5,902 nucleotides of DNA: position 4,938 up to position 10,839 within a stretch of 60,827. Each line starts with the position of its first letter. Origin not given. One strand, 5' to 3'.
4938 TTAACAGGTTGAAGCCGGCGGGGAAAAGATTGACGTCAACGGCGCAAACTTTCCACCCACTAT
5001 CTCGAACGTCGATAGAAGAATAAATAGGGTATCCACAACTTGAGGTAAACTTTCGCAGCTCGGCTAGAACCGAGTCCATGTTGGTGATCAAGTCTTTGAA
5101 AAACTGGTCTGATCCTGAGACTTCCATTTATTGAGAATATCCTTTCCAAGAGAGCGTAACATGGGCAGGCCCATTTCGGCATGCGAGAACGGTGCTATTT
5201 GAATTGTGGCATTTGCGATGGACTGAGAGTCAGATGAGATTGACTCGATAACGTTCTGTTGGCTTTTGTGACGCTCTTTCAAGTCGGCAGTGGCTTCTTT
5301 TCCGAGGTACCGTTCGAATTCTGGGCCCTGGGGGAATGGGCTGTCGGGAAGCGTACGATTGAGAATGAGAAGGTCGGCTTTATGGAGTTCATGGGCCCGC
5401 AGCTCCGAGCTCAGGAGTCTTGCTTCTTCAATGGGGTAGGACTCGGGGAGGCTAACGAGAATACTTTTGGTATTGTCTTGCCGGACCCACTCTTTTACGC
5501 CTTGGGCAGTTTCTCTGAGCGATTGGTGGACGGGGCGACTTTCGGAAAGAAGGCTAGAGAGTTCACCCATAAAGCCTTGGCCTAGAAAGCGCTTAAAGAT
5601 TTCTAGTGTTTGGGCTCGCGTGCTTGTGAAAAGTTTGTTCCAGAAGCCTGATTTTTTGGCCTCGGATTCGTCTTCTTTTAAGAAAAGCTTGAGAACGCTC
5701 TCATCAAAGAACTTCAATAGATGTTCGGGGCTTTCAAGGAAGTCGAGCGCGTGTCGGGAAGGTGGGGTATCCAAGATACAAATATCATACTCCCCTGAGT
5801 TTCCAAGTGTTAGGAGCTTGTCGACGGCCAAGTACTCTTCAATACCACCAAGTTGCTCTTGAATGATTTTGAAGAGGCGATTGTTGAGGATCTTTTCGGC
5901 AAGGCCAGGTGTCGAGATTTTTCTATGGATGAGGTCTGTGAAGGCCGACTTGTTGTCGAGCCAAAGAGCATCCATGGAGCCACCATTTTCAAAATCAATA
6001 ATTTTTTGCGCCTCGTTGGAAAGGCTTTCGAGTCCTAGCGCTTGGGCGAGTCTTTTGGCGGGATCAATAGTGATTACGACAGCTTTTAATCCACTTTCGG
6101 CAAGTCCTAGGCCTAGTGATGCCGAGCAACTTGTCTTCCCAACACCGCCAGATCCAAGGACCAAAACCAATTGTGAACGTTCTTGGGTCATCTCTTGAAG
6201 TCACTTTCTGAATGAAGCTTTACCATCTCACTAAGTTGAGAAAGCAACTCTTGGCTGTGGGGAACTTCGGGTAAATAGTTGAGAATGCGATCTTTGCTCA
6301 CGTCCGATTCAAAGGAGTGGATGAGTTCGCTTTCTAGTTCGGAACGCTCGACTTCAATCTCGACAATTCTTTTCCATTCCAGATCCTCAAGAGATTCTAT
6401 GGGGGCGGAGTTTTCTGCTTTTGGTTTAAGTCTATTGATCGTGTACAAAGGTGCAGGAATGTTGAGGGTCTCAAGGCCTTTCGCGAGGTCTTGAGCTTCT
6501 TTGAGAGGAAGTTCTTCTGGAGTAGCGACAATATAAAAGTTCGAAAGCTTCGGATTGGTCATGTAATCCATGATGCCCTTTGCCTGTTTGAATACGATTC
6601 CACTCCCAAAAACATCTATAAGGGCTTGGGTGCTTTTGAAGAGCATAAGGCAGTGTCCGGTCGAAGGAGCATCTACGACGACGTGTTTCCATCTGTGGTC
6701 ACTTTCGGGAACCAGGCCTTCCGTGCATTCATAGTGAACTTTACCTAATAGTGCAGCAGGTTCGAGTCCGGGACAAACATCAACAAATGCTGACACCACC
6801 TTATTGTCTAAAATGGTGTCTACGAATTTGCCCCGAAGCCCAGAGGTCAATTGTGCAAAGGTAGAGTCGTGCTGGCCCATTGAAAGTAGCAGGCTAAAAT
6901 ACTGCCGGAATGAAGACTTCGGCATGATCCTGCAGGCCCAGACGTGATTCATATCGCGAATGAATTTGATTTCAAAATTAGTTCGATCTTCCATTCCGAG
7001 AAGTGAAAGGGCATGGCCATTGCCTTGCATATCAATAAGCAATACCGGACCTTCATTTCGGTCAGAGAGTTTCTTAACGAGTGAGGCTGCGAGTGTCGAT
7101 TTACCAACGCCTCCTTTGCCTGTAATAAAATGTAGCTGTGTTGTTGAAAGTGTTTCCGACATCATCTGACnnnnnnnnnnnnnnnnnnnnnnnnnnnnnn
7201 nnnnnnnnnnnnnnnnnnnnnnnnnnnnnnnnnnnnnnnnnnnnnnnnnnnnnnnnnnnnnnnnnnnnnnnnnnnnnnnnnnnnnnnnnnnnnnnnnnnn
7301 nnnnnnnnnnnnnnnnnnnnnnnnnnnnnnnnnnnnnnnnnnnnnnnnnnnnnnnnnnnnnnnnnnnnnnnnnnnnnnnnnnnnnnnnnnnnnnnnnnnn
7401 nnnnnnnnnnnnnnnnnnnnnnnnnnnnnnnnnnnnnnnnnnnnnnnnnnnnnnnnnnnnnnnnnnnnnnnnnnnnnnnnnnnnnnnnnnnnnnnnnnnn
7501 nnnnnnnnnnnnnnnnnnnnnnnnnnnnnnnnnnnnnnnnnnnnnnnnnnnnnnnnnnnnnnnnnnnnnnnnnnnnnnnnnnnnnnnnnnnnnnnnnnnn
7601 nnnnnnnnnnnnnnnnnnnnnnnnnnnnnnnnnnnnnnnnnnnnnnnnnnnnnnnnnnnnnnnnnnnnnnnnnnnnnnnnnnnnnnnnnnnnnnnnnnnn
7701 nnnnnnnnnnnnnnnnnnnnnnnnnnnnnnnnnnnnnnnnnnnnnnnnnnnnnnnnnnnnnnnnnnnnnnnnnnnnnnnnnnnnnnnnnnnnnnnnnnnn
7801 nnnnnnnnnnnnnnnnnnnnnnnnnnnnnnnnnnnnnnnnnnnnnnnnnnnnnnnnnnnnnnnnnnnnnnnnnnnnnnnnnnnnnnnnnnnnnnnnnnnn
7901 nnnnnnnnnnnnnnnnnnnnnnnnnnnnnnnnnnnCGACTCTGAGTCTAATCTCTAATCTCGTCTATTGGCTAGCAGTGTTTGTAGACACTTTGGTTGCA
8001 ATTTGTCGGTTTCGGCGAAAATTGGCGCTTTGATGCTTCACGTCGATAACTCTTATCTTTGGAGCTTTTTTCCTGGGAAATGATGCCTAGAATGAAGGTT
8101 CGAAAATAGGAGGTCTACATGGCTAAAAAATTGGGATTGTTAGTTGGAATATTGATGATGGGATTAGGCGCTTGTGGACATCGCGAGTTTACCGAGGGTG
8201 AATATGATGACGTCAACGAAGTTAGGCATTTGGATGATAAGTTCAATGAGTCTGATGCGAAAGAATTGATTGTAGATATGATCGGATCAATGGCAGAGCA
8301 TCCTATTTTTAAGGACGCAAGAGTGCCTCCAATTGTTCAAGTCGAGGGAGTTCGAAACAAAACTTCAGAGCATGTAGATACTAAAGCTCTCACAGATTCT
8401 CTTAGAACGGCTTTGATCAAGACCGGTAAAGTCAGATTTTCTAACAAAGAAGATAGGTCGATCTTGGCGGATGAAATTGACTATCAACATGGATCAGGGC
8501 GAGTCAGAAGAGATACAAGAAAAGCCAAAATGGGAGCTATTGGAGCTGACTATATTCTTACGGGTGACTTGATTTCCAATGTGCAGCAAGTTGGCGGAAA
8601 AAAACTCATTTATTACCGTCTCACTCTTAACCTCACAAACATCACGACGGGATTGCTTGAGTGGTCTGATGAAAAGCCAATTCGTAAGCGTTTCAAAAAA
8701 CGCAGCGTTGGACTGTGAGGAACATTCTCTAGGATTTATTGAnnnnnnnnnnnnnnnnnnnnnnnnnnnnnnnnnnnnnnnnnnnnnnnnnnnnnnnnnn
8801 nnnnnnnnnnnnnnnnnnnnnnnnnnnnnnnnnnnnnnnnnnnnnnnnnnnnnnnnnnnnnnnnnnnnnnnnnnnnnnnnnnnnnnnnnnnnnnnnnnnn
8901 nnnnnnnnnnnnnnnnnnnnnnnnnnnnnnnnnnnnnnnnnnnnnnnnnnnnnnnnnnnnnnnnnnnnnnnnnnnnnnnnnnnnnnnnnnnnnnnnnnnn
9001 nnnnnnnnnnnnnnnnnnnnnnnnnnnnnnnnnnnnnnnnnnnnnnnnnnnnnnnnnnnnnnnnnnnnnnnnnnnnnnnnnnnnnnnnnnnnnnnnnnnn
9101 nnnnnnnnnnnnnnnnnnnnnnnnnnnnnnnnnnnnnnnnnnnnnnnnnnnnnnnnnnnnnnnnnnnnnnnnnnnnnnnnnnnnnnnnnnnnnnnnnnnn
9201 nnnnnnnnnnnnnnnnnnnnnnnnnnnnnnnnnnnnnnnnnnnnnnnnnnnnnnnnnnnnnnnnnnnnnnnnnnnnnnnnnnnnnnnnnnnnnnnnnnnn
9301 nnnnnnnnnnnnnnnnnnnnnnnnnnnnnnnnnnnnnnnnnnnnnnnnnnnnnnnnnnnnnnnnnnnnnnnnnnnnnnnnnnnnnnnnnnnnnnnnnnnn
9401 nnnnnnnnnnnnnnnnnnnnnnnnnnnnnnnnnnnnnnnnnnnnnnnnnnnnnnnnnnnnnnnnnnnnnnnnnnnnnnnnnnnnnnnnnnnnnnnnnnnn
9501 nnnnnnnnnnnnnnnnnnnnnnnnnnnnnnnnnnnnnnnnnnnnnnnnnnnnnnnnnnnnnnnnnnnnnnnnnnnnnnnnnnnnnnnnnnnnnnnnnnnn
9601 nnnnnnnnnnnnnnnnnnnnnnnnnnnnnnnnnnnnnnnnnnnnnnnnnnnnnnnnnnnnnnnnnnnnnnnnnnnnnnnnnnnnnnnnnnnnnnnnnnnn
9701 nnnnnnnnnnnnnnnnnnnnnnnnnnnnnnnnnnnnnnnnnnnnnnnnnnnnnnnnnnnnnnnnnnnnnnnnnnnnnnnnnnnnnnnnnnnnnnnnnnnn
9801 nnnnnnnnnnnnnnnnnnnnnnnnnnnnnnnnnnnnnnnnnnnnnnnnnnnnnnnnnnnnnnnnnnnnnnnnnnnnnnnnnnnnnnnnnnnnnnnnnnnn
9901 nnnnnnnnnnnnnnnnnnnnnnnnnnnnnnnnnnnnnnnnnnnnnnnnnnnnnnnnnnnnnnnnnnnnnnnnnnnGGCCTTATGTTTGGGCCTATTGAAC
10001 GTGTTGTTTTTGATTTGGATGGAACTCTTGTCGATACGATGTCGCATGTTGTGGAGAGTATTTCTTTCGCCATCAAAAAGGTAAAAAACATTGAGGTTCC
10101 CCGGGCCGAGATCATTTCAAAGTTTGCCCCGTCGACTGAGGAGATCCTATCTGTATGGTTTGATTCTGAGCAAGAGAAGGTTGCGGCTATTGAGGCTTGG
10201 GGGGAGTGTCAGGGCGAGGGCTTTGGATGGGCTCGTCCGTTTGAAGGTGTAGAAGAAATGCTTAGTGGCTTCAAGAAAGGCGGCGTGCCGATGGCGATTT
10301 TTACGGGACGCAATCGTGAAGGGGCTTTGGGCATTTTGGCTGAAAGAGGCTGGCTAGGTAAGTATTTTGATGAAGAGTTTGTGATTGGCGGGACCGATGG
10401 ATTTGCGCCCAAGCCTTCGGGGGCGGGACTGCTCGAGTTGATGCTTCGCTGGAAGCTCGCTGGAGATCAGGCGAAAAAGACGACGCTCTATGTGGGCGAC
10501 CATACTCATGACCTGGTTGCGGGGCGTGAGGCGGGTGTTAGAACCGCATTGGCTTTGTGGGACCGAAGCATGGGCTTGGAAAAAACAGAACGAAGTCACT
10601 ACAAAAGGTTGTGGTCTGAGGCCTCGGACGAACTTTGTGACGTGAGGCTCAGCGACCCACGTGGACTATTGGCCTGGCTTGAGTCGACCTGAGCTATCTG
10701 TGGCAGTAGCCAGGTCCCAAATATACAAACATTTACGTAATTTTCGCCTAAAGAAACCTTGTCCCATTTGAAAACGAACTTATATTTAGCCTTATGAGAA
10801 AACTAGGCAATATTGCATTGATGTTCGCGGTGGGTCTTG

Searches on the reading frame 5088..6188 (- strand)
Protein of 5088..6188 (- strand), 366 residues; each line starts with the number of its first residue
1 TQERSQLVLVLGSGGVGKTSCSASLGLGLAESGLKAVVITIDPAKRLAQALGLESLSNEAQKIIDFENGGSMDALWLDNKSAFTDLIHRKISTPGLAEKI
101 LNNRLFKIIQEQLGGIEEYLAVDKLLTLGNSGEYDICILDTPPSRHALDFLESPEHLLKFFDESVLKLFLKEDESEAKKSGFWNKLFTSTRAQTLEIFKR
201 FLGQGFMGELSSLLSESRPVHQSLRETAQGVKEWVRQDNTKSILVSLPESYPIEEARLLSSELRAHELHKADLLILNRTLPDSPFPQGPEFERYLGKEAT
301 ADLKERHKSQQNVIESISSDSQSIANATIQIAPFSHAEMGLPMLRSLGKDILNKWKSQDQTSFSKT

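Call 100: search_protein_families(library=ncbifam, proteins=[window:5088-6188:-], max_evalue=0.000001)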
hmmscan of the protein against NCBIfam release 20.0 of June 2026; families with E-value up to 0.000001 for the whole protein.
window:5088-6188:- (366 aa): 5 families
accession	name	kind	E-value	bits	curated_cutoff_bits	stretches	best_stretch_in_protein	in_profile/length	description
NF053621.1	ATPseBagBMYCTU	equivalog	5.9e-57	193.4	521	1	4-282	11-284/371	ATPase BagB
TIGR00345.1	GET3_arsA_TRC40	subfamily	1.5e-27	96.9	135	1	10-285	2-247/299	TRC40/GET3/ArsA family transport-energizing ATPase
NF041417.1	ArsA_halo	exception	3.6e-18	65.6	800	1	2-155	9-157/617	arsenical pump-driving ATPase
TIGR04291.1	arsen_driv_ArsA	equivalog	7.5e-17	61.2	650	1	6-163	4-160/565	arsenical pump-driving ATPase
NF053622.1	ATPseBagAMYCTU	equivalog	1.3e-16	61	400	1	3-86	5-88/325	ATPase BagA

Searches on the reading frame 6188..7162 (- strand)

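Call 100: search_protein_families(library=ncbifam, proteins=[window:6188-7162:-], max_evalue=0.000001)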
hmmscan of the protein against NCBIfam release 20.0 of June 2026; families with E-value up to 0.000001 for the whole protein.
window:6188-7162:- (324 aa): 4 families
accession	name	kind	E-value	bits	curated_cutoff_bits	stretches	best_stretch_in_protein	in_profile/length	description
NF053622.1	ATPseBagAMYCTU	equivalog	4e-24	85.6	400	1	5-260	4-243/325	ATPase BagA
TIGR00345.1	GET3_arsA_TRC40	subfamily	6.9e-17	61.9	135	1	12-180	1-148/299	TRC40/GET3/ArsA family transport-energizing ATPase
TIGR04291.1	arsen_driv_ArsA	equivalog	4.6e-13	48.7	650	0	159-269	435-548/565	arsenical pump-driving ATPase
NF041417.1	ArsA_halo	exception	2.7e-08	33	800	1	7-248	332-561/617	arsenical pump-driving ATPase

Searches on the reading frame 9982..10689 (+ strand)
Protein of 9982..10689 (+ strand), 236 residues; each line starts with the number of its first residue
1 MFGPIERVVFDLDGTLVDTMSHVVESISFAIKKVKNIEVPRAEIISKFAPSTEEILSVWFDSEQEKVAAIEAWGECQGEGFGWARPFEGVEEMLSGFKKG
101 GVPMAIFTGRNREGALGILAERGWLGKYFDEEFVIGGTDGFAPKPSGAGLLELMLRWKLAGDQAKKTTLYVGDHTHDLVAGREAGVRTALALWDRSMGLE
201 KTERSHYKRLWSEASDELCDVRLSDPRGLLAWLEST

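Call 100: search_protein_families(library=ncbifam, proteins=[window:9982-10689:+], max_evalue=0.000001)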
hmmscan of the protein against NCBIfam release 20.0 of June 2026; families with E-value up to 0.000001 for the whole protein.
window:9982-10689:+ (236 aa): 11 families
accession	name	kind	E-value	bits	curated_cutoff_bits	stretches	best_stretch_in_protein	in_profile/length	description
NF009804.0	PRK13288.1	equivalog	4.9e-19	68.7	218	1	5-194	3-184/215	pyrophosphatase PpaX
TIGR01449.2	PGP_bact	equivalog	2.7e-15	56.5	180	1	8-196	1-189/213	phosphoglycolate phosphatase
NF009695.0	PRK13222.1-2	equivalog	5.1e-14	52.3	225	1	4-188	5-190/226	phosphoglycolate phosphatase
TIGR01454.1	AHBA_synth_RP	hypoth_equivalog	1.2e-12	48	246.65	1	8-197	1-180/205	AHBA synthesis associated protein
NF009698.0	PRK13223.1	equivalog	3.8e-12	45.9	466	1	8-189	16-198/272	phosphoglycolate phosphatase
NF009700.0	PRK13226.1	equivalog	2.9e-11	43.5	342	1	8-195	15-198/229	phosphoglycolate phosphatase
TIGR03351.1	PhnX-like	hypoth_equivalog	8e-11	42.3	218.9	1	5-190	1-188/220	phosphonatase-like hydrolase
NF009697.0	PRK13222.1-4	equivalog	3e-10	39.8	327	1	4-188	6-190/232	phosphoglycolate phosphatase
NF009696.0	PRK13222.1-3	equivalog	4.6e-08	33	359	1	6-190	4-185/223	N-acetylmuramic acid 6-phosphate phosphatase MupP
NF009694.0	PRK13222.1-1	equivalog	5.4e-08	32.5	415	0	87-187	113-206/252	phosphoglycolate phosphatase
TIGR01548.1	HAD-SF-IA-hyp1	hypoth_equivalog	1.4e-07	31.3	140.2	0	92-184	113-197/197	TIGR01548 family HAD-type hydrolase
